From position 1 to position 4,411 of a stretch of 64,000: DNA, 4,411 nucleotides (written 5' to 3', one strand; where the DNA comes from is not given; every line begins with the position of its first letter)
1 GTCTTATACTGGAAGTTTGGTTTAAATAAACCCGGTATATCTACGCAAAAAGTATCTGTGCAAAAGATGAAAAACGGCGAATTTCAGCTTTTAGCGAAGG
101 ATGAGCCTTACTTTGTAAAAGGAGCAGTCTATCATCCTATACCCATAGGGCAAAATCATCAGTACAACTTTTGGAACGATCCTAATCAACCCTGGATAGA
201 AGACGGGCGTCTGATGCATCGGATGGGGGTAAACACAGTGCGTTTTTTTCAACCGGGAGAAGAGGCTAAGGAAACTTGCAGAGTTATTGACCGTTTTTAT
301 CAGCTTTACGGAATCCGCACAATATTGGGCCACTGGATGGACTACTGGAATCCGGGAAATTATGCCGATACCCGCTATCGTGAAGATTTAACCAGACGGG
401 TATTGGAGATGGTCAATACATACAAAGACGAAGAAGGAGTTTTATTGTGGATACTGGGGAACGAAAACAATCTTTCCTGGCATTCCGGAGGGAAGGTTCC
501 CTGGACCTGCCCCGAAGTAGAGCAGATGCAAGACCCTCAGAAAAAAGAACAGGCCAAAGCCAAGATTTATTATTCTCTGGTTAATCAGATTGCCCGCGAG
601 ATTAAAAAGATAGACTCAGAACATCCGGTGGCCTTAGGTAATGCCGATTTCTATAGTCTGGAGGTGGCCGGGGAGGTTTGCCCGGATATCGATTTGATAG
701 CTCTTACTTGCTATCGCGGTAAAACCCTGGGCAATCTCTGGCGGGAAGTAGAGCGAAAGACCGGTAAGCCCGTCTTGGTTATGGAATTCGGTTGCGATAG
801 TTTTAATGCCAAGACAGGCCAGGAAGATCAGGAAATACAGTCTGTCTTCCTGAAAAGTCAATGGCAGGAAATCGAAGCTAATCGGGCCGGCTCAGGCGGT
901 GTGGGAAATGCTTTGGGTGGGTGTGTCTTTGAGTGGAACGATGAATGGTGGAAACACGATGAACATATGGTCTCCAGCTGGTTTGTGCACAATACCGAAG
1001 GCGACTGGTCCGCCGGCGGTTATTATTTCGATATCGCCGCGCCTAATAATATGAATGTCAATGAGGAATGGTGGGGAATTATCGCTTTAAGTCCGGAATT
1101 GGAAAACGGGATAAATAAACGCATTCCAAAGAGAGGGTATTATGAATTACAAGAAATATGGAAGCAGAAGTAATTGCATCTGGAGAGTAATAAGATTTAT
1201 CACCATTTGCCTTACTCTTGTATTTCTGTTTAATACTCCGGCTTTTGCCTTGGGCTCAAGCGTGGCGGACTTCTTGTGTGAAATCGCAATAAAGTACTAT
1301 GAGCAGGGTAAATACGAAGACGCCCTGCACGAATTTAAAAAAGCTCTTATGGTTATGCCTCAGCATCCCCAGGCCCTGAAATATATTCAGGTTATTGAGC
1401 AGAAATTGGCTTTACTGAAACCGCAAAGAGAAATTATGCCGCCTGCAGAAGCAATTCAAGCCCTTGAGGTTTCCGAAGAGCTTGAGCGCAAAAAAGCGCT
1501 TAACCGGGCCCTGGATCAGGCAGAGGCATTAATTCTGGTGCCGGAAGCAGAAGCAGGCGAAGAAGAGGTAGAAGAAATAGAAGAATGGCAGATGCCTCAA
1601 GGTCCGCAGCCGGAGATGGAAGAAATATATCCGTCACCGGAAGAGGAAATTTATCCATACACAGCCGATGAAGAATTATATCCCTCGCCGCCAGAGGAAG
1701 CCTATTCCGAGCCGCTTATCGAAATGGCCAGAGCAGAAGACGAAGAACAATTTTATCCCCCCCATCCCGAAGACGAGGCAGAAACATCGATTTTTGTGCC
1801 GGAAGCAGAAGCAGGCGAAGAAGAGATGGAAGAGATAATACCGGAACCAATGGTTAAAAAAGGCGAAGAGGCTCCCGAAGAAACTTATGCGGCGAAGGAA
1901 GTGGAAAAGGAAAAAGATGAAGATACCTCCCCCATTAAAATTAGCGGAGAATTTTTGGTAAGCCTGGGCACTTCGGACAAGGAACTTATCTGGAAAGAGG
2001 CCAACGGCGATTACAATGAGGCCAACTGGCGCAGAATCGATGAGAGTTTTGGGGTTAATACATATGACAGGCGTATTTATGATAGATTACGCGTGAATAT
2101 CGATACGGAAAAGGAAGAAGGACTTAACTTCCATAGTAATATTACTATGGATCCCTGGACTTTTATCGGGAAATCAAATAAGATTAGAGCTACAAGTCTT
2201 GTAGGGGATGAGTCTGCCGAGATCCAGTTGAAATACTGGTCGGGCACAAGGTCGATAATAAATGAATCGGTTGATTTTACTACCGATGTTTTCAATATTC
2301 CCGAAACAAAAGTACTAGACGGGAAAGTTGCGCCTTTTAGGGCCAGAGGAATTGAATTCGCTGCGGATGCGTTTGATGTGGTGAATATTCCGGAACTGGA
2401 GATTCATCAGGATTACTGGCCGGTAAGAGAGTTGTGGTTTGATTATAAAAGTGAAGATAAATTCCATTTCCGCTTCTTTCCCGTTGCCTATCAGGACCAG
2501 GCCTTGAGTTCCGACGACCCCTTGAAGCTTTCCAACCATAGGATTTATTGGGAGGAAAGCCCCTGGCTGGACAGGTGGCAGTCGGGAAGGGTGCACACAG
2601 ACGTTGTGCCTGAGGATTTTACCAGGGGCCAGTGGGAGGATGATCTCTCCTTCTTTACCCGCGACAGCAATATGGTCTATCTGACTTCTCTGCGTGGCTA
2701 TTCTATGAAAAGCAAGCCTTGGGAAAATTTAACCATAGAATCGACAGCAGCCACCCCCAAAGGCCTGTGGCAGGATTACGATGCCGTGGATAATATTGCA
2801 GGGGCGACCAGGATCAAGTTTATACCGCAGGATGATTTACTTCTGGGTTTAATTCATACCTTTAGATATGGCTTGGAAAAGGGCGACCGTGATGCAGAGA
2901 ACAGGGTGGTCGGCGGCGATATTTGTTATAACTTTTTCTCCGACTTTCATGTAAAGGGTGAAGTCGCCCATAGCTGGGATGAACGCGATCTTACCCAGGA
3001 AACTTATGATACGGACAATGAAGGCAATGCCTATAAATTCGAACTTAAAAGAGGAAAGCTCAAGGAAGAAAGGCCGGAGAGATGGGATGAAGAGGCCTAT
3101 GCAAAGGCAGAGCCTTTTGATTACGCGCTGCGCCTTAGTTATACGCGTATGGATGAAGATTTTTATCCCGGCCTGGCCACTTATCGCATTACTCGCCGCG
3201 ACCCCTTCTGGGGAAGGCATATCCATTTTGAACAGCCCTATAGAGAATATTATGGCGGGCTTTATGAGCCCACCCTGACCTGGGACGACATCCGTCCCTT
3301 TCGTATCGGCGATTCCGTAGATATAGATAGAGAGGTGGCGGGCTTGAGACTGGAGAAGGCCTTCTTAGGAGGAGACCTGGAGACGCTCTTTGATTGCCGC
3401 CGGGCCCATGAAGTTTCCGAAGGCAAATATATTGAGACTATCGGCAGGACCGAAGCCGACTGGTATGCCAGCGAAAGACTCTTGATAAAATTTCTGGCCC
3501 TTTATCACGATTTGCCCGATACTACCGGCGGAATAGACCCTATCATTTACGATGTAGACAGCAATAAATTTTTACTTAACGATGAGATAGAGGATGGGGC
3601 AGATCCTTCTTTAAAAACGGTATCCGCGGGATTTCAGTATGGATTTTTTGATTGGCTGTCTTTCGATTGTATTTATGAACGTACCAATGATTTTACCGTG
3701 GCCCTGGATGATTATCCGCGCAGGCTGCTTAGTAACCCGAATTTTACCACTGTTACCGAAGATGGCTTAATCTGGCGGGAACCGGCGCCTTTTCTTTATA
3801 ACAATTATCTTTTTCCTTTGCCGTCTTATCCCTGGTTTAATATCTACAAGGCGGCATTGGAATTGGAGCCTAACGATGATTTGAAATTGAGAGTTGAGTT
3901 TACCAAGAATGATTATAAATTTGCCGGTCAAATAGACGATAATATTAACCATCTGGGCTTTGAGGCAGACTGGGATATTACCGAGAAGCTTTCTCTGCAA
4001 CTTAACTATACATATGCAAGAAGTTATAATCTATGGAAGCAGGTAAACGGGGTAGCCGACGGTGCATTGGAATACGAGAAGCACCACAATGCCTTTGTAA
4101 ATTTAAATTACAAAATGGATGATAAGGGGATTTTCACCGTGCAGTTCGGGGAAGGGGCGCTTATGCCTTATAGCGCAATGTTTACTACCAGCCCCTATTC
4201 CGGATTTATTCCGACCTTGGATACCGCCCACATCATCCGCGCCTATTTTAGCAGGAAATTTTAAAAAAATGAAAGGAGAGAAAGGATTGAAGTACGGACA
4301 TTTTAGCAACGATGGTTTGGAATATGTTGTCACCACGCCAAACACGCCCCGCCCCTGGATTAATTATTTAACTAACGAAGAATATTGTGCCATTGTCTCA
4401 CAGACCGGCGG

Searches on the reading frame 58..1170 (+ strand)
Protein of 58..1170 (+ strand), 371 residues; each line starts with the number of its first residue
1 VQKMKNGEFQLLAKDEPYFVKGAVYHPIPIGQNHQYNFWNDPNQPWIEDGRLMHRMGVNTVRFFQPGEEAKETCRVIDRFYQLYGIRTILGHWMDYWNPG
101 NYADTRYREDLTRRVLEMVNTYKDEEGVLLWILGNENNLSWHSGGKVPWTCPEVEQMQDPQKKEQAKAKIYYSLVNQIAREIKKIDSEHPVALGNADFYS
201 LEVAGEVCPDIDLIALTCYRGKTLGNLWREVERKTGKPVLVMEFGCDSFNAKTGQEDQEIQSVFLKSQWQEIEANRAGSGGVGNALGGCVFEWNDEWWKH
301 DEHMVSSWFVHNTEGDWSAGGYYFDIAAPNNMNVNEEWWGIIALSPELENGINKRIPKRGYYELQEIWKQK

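Call 3: search_protein_families(library=pfam, proteins=[window:58-1170:+], max_evalue=1)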
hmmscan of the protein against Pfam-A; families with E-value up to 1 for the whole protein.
window:58-1170:+ (371 aa): 2 families
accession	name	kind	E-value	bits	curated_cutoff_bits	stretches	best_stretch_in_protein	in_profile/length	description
PF03198.20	Glyco_hydro_72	-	2.1e-05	24.4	25.9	1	4-265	14-268/314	Glucanosyltransferase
PF02836.23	Glyco_hydro_2_C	-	0.014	15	21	1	103-256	102-222/302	Glycosyl hydrolases family 2, TIM barrel domain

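Call 4: search_protein_families(library=ncbifam, proteins=[window:58-1170:+], max_evalue=1)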
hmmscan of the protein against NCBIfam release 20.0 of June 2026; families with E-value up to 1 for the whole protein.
window:58-1170:+ (371 aa): 0 families

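Call 62: search_solved_structures(query=window:58-1170:+, max_evalue=1)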
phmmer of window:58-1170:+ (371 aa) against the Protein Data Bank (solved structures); distinct sequences matched with E-value up to 1: 2.
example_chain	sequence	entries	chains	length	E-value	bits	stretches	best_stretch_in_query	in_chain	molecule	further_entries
9oro_A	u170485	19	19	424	3.8e-08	36.1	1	172-297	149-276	Glycoside hydrolase family 158 | GH158(Pro)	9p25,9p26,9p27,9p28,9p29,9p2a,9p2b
6pal_A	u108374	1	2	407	0.077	15.3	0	101-139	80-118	Uncharacterized protein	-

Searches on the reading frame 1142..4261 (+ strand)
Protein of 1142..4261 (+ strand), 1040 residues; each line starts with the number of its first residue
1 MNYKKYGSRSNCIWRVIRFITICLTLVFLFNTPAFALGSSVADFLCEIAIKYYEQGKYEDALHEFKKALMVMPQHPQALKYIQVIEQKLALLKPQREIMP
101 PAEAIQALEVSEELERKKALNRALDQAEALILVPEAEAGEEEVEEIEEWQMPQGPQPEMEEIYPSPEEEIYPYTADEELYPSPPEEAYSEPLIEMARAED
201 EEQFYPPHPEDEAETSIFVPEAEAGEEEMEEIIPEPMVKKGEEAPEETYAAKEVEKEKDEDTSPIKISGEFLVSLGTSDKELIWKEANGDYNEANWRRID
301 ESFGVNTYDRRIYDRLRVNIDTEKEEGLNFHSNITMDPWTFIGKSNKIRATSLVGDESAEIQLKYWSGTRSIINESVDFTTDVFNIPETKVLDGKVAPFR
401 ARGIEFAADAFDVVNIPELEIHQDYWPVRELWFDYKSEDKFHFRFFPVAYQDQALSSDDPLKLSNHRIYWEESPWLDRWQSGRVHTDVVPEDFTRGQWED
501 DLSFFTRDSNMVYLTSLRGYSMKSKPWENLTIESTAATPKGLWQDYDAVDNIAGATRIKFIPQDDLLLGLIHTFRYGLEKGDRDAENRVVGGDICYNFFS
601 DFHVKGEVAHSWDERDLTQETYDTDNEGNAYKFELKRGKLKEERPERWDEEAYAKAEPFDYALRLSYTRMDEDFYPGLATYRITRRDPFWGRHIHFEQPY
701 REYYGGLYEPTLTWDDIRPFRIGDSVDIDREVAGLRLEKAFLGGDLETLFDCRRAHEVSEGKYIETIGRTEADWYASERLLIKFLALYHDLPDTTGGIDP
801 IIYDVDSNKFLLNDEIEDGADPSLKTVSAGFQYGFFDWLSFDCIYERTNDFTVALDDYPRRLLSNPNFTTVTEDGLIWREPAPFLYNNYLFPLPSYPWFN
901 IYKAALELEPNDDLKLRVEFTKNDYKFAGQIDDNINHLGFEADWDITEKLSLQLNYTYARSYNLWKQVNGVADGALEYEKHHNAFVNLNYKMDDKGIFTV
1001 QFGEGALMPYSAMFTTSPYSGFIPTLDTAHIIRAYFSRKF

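Call 3: search_protein_families(library=pfam, proteins=[window:1142-4261:+], max_evalue=1)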
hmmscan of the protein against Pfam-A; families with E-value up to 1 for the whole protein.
window:1142-4261:+ (1040 aa): 6 families
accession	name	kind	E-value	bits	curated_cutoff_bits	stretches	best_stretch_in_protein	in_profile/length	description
PF00515.34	TPR_1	-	2.3e-05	24.4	27.8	1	42-74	1-33/34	Tetratricopeptide repeat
PF07719.23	TPR_2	-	9.8e-05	22.6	27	1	42-75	1-34/34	Tetratricopeptide repeat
PF13414.12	TPR_11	-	0.00012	22.1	26.8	1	52-78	4-30/42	TPR repeat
PF11854.14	MtrB_PioB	-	0.0055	15.8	23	1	926-995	510-582/635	Putative outer membrane beta-barrel porin, MtrB/PioB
PF25515.1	Arm_PDR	-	0.041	14.4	27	1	45-96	52-103/145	Plastid division regulator ARM repeat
PF14559.12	TPR_19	-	0.11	13.2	25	1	53-79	2-28/68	Tetratricopeptide repeat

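Call 4: search_protein_families(library=ncbifam, proteins=[window:1142-4261:+], max_evalue=1)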
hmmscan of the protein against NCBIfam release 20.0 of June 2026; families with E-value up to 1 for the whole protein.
window:1142-4261:+ (1040 aa): 7 families
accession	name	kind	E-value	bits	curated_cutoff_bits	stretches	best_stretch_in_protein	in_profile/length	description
NF052312.1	T9SS_PorW_SprE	equivalog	0.00025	19.8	250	1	46-145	332-429/716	type IX secretion system periplasmic lipoprotein PorW/SprE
NF002725.1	PRK02603.1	equivalog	0.0017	18.4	143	1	45-88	75-118/173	photosystem I assembly protein Ycf3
TIGR02521.1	type_IV_pilW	equivalog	0.0036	16.9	154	1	40-85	29-74/234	type IV pilus biogenesis/stability protein PilW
NF001938.0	PRK00714.1-5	equivalog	0.0041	16.5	116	1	135-163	31-61/172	RNA pyrophosphohydrolase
NF033762.1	social_mot_Tgl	equivalog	0.09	12.1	225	1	43-94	32-82/252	social motility TPR repeat lipoprotein Tgl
TIGR02552.1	LcrH_SycD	equivalog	0.1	12.3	104.8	1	41-82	51-92/136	SycD/LcrH family type III secretion system chaperone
NF042912.1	Amuc_1098_fam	equivalog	0.13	10.2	750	1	45-90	44-89/805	Amuc_1098 family type IV pilus outer membrane protein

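Call 63: search_solved_structures(query=window:1142-4261:+, max_evalue=1)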
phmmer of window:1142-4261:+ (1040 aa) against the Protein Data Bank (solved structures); distinct sequences matched with E-value up to 1: 23.
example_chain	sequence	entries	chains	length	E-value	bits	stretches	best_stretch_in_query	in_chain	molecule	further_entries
2wqh_A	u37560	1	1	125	0.00048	21.2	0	49-87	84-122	CTPR3Y3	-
1na0_A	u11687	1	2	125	0.00058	20.9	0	49-87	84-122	designed protein CTPR3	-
6vfj_B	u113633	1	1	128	0.0007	20.6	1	49-82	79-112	I53_dn5B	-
8bu0_A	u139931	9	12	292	0.0011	20.1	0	46-78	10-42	Consensus tetratricopeptide repeat protein | Crystal structure of an 8-repeat consensus TPR superhelix with Zinc. | Monomer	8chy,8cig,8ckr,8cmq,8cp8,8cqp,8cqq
7obi_A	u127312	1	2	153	0.0011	20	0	34-88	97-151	CTPR-rv4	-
1na3_A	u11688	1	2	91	0.0036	18.3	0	49-87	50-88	designed protein CTPR2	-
6vl6_A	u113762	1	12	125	0.0037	18.2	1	49-88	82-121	T33_dn2A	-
6vfh_A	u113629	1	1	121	0.0046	17.9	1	49-81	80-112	T33_dn10A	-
8ch0_A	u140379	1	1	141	0.0079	17.2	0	46-78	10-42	Consensus tetratricopeptide repeat protein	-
6v8e_A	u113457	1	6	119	0.012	16.5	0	50-87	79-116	Designed protein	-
2pl2_A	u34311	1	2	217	0.015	16.2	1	48-97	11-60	Hypothetical conserved protein TTC0263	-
3kd7_A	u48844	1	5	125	0.019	15.9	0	51-85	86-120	CTPR390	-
8ur5_A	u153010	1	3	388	0.02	15.8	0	49-81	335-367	Trimer head HA,Hemagglutinin HA1 chain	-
2fo7_A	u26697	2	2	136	0.022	15.7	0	49-78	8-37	SYNTHETIC CONSENSUS TPR PROTEIN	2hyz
8ur7_A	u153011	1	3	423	0.024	15.6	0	49-81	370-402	Trimer head HA,Hemagglutinin HA1 chain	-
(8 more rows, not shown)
